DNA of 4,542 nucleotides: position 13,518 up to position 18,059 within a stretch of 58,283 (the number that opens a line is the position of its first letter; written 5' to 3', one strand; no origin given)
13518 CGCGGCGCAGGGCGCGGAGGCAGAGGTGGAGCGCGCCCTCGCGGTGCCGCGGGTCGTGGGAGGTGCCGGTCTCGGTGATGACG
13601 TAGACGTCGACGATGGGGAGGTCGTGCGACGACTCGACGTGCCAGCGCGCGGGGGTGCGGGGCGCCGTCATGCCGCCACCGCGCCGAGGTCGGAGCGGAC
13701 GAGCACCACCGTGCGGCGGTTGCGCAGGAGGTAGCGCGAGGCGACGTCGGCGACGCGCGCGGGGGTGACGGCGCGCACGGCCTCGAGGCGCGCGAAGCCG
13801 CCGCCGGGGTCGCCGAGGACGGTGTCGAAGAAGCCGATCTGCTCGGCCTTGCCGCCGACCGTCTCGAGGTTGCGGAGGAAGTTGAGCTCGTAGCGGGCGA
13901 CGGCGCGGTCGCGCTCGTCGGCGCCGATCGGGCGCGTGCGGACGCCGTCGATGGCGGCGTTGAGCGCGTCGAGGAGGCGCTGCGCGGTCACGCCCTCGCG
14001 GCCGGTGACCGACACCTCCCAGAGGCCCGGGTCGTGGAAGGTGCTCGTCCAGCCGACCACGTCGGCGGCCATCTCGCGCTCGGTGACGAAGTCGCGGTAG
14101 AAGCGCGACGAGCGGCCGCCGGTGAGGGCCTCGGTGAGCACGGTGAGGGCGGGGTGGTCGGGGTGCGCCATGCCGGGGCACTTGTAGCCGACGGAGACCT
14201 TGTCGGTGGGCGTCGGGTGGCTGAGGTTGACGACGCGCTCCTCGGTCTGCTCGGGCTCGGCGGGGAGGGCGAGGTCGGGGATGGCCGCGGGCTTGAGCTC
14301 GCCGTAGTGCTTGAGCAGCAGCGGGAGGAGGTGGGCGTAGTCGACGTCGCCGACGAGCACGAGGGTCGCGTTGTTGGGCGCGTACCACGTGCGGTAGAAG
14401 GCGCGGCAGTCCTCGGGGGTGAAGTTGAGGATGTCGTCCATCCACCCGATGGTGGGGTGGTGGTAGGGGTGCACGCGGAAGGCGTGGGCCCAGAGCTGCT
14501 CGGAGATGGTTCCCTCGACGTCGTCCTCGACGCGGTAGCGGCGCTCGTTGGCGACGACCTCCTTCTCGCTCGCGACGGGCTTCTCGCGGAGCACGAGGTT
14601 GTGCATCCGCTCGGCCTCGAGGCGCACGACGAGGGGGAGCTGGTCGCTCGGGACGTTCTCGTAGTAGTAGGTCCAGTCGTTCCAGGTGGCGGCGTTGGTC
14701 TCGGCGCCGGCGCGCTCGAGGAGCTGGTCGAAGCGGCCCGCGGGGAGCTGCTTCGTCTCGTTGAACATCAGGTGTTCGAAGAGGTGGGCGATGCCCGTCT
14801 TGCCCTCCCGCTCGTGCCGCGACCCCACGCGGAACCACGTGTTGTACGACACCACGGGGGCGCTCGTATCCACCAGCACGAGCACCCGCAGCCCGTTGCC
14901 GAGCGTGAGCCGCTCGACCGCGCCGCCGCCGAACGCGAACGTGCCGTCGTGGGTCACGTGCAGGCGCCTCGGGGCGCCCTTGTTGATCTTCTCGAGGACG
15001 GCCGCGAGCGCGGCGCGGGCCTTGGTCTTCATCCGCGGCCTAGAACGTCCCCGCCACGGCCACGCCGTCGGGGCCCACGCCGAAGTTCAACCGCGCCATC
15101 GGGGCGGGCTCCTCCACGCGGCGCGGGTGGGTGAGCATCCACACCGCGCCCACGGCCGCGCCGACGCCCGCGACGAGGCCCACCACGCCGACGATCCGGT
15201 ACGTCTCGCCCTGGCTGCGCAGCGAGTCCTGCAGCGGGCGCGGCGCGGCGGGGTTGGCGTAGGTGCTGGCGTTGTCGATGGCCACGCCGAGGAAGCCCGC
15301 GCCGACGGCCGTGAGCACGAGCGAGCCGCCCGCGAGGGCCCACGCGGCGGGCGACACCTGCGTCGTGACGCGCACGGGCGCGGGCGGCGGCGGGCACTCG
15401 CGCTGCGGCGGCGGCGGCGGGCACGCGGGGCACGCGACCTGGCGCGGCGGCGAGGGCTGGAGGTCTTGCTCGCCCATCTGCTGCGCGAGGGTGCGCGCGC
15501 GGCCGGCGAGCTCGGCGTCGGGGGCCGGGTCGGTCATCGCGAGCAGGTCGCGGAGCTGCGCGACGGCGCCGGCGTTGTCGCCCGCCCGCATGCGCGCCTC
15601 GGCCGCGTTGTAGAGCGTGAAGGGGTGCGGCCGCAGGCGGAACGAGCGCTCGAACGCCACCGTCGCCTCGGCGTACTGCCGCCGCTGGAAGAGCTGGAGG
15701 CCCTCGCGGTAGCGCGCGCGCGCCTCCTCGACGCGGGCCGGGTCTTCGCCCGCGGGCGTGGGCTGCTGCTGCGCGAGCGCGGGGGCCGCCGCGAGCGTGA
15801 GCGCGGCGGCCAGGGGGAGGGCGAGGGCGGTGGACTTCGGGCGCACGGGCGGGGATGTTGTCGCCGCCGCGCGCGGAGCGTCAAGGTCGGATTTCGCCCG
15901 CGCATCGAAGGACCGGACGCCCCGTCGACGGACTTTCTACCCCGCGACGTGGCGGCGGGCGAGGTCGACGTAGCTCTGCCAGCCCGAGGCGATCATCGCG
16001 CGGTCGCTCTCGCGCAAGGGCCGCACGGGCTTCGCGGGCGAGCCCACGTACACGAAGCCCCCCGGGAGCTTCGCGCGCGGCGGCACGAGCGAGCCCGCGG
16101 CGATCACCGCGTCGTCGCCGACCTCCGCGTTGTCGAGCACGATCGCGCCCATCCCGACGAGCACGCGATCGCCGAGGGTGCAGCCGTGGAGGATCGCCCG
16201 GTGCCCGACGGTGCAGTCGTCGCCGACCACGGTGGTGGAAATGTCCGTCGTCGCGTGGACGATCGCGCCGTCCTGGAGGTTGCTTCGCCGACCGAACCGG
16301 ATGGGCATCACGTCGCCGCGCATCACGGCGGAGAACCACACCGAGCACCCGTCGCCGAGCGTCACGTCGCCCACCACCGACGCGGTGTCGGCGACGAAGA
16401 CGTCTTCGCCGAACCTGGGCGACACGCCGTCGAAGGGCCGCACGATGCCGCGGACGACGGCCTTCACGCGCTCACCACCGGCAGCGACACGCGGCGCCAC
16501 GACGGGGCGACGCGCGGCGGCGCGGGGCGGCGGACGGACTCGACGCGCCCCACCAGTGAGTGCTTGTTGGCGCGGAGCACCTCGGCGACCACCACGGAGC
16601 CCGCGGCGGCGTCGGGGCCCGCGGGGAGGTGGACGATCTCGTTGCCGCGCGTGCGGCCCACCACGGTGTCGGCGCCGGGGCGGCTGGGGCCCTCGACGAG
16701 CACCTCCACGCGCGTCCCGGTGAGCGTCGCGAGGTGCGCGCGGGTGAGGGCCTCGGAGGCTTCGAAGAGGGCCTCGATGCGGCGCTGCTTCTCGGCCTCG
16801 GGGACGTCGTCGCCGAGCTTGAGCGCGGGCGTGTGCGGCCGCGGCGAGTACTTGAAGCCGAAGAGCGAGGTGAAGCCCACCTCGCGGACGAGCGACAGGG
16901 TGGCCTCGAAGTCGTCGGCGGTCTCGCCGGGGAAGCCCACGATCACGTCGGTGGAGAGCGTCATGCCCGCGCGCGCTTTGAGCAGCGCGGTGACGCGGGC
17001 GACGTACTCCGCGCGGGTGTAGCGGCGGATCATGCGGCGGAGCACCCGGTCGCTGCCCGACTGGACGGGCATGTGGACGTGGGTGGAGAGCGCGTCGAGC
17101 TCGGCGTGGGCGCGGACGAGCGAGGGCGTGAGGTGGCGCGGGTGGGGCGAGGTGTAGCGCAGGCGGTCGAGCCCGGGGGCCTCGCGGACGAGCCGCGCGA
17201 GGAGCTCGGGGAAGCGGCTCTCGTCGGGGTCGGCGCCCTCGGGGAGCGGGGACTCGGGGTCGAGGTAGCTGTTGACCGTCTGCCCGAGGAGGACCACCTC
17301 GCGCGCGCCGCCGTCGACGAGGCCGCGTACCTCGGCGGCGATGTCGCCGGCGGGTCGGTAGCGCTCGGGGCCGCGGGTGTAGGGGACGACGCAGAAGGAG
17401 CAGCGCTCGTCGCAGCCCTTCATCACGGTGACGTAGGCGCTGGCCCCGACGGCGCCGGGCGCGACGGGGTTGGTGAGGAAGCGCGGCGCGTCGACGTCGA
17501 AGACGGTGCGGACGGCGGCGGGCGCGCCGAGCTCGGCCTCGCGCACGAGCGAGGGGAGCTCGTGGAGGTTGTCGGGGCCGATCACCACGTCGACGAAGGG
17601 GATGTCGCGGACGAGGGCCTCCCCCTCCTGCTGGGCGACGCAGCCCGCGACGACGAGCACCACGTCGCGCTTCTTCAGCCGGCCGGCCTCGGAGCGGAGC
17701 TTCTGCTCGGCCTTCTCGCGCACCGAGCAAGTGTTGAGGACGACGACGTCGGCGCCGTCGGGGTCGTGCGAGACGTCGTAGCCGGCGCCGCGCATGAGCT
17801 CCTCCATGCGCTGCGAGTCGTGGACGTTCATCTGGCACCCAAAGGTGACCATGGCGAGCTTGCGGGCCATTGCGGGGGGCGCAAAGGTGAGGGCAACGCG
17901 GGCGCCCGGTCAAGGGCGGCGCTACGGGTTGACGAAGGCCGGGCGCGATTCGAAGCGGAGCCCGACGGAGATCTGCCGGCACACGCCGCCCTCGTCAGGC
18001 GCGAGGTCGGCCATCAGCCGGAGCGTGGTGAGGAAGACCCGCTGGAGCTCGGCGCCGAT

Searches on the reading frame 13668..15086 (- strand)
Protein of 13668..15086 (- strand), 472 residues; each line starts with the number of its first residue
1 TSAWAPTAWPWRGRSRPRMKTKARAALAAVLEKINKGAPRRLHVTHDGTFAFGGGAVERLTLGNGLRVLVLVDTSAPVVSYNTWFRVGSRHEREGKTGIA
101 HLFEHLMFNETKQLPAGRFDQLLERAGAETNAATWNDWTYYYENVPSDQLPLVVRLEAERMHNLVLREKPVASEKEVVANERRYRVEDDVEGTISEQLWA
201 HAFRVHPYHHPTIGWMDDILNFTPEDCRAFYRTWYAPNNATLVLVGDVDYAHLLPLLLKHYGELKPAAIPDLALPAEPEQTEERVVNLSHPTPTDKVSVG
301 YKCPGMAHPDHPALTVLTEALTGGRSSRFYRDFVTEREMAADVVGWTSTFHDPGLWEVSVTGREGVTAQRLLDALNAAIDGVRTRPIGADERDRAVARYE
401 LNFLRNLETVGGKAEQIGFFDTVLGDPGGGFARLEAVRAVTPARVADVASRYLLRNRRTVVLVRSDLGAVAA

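Call 8: search_protein_families(library=pfam, proteins=[window:13668-15086:-], max_evalue=0.001)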
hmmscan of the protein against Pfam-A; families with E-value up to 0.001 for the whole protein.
window:13668-15086:- (472 aa): 2 families
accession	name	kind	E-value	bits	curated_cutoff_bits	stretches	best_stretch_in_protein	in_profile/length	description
PF05193.26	Peptidase_M16_C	-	5.2e-31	108.3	23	1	221-398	1-180/181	Peptidase M16 inactive domain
PF00675.25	Peptidase_M16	-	6.5e-24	85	22.3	1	68-213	2-146/149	Insulinase (Peptidase family M16)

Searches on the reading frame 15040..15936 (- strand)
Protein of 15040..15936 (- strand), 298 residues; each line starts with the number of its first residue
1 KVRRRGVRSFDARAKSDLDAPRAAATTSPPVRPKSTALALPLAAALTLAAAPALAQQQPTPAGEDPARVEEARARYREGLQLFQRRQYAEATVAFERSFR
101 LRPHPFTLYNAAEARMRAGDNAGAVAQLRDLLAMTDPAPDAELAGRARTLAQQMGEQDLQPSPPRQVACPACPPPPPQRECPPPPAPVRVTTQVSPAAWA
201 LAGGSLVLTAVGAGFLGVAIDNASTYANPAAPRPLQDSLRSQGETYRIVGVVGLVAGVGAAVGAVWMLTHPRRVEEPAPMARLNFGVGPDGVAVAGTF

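Call 8: search_protein_families(library=pfam, proteins=[window:15040-15936:-], max_evalue=0.001)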
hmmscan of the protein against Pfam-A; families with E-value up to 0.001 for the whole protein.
window:15040-15936:- (298 aa): 1 family
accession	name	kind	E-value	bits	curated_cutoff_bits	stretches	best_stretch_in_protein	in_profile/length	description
PF07719.23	TPR_2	-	0.00013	22.2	27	0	72-104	1-33/34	Tetratricopeptide repeat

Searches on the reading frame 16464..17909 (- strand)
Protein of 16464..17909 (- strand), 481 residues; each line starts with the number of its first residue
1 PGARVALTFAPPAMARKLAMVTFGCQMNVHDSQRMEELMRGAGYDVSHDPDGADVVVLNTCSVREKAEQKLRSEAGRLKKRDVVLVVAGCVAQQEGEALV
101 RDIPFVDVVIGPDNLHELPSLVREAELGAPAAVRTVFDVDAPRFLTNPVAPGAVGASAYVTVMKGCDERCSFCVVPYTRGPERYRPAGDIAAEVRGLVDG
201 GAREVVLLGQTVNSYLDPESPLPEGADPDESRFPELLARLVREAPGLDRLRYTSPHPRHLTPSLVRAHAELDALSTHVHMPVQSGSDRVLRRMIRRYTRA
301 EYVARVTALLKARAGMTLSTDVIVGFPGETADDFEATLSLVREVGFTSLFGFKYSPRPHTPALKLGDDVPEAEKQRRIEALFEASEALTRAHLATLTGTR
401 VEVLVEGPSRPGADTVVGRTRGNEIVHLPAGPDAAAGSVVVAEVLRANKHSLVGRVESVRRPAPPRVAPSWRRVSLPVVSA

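Call 8: search_protein_families(library=pfam, proteins=[window:16464-17909:-], max_evalue=0.001)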
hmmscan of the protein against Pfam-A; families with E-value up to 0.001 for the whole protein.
window:16464-17909:- (481 aa): 3 families
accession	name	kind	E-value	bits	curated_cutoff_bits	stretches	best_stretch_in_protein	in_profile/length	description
PF00919.26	UPF0004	-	3.5e-29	101.2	27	1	17-111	1-98/98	Uncharacterized protein family UPF0004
PF04055.27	Radical_SAM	-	1.4e-23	84.3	29.5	1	161-340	2-165/166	Radical SAM superfamily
PF01938.26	TRAM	-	1.8e-05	24.9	21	1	396-456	3-60/61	TRAM domain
